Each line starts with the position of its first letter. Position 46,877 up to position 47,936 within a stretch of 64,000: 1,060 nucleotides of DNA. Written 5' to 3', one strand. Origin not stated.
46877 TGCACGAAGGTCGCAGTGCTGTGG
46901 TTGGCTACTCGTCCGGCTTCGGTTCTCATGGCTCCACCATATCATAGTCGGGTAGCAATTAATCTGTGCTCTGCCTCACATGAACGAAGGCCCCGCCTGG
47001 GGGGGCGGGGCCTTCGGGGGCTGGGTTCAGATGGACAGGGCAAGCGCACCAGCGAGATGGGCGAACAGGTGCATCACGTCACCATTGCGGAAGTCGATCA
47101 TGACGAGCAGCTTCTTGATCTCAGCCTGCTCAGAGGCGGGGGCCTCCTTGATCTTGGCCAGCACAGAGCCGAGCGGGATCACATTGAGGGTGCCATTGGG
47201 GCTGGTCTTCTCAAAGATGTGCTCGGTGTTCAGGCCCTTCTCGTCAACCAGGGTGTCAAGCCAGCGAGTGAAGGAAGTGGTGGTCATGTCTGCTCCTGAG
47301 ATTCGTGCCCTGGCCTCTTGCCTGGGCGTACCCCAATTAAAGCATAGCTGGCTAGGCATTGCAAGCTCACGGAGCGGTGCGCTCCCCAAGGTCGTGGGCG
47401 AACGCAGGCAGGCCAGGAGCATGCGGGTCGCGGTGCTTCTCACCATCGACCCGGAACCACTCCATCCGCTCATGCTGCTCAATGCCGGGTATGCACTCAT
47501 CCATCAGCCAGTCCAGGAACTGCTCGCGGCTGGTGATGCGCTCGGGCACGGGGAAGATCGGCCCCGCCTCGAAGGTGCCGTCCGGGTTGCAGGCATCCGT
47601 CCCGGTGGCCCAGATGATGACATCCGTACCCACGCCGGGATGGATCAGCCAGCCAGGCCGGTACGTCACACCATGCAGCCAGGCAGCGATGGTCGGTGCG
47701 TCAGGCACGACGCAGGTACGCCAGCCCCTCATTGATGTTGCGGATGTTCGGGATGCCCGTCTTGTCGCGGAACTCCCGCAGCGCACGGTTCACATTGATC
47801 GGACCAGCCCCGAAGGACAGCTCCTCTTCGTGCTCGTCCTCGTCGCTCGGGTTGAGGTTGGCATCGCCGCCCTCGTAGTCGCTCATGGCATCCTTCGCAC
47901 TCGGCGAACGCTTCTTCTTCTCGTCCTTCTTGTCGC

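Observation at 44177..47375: Near-identical promoter plus 5' leader cassette duplicated upstream of two unrelated genes (43508-44176 and 47027-47286)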

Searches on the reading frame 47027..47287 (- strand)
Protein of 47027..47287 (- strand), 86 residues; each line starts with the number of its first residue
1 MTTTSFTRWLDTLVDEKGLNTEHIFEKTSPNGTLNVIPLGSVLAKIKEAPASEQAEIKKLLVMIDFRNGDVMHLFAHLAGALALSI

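Call 13: search_protein_families(library=pfam, proteins=[window:47027-47287:-], max_evalue=0.01)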
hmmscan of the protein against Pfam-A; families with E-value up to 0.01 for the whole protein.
window:47027-47287:- (86 aa): 0 families

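Call 14: search_protein_families(library=phrogs, proteins=[window:47027-47287:-], max_evalue=0.001)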
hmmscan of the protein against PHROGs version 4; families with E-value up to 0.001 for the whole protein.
window:47027-47287:- (86 aa): 1 family
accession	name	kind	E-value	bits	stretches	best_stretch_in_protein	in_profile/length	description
phrog_6004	-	unknown function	6.3e-25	88.3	1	4-84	2-85/88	-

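Call 16: search_dna_similar(query=window:47027-47287:-, collection=phages, mode=protein, max_rows=25)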
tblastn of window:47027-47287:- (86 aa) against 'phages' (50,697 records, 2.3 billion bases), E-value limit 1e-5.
Records with a match: 88; places in all: 88; records where one place covers at least 80% of the query: 34.
Best place of each record, by identity: 60-80% 2; <60% 86.
By first word of the organism name: Mycobacterium 81; Methylophilales 4; Bacillus 2; Enterobacteria 1.
By host as written in the record: Mycobacterium smegmatis mc2 155 54; Mycobacterium smegmatis mc#155 21; Methylophilales_sp._H5P1 4; Mycobacterium smegamtis mc2 155 4; Bacillus cereus 2; Mycobacterium smegmatis mc2155 2; Escherichia coli MG1655 + F912 1.
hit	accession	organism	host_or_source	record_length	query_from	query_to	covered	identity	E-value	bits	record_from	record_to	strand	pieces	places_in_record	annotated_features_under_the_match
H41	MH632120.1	Mycobacterium phage Thonko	Mycobacterium smegmatis mc2 155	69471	5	72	79%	63.2%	1e-19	87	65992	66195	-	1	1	97: hypothetical protein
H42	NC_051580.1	Mycobacterium phage Thonko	Mycobacterium smegmatis mc2 155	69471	5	72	79%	63.2%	1e-19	87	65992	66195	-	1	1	97: hypothetical protein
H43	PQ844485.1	Mycobacterium phage Hashim76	Mycobacterium smegmatis mc2 155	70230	6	72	78%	55.9%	2e-15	74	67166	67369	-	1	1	95: hypothetical protein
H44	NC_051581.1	Mycobacterium phage BirdsNest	Mycobacterium smegmatis mc2 155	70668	6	72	78%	55.9%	9e-15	73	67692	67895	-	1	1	98: hypothetical protein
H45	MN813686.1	Mycobacterium phage BirdsNest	Mycobacterium smegmatis mc2 155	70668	6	72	78%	55.9%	9e-15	73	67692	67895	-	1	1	98: hypothetical protein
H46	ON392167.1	Mycobacterium phage Zenteno07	Mycobacterium smegmatis mc#155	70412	6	72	78%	54.4%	1e-13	69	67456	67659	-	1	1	99: hypothetical protein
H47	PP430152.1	Enterobacteria phage FtMidnight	Escherichia coli MG1655 + F912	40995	5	72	79%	52.9%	9e-15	73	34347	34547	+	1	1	hypothetical protein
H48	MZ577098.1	Methylophilales phage Melnitz-3 EXVC039M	Methylophilales_sp._H5P1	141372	5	72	79%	51.5%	3e-15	74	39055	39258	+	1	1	hypothetical protein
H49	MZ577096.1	Methylophilales phage Melnitz-2 EXVC040M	Methylophilales_sp._H5P1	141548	5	72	79%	51.5%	3e-15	74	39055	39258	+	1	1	hypothetical protein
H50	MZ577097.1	Methylophilales phage Melnitz EXVC044M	Methylophilales_sp._H5P1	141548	5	72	79%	51.5%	3e-15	74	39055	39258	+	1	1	hypothetical protein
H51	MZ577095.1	Methylophilales phage Melnitz-1 EXVC043M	Methylophilales_sp._H5P1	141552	5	72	79%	51.5%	3e-15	74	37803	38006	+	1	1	hypothetical protein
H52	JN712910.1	Bacillus phage BCD7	Bacillus cereus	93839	5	72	79%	41.6%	6e-8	53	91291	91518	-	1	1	hypothetical protein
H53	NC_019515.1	Bacillus phage BCD7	Bacillus cereus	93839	5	72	79%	41.6%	6e-8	53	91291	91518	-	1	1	hypothetical protein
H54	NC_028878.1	Mycobacterium phage Archie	Mycobacterium smegmatis mc2 155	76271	4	72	80%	39.4%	8e-9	56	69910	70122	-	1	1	hypothetical protein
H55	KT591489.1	Mycobacterium phage Archie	Mycobacterium smegmatis mc2 155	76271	4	72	80%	39.4%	8e-9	56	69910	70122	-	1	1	hypothetical protein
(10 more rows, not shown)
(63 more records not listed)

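Call 63: find_homologous_proteins(query=window:47027-47287:-, max_evalue=1e-10)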
Query window:47027-47287:- (86 aa): 2 proteins with E <= 1e-10 among 3 candidates.
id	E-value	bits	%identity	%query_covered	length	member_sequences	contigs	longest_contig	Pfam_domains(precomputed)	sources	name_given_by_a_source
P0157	1.3e-46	173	95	100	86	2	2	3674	-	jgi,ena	jgi:hypothetical protein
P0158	4.5e-15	73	50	84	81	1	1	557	-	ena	-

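Call 64: find_encoding_contigs(protein=P0157, flank=5000, max_places=4)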
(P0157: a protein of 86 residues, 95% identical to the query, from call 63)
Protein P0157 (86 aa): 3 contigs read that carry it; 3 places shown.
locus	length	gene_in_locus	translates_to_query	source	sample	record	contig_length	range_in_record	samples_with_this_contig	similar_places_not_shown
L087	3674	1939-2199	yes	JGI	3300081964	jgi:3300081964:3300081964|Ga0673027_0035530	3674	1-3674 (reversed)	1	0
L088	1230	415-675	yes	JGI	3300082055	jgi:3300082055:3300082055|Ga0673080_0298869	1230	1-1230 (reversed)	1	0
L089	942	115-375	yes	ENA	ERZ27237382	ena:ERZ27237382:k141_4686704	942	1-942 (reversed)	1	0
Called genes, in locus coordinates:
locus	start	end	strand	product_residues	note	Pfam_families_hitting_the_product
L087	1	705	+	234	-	?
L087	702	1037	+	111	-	-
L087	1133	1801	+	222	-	-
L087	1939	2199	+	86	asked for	-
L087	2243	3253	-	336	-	-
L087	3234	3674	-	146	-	?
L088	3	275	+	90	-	?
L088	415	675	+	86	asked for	-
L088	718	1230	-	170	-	?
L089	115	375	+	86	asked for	-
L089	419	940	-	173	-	?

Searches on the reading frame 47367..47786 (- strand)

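Call 13: search_protein_families(library=pfam, proteins=[window:47367-47786:-], max_evalue=0.01)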
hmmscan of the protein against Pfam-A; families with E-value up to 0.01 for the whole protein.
window:47367-47786:- (139 aa): 0 families

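Call 14: search_protein_families(library=phrogs, proteins=[window:47367-47786:-], max_evalue=0.001)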
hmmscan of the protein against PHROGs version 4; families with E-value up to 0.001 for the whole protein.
window:47367-47786:- (139 aa): 1 family
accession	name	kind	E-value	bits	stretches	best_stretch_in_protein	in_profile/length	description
phrog_1540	-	unknown function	2.3e-08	34.4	1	18-123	36-151/333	-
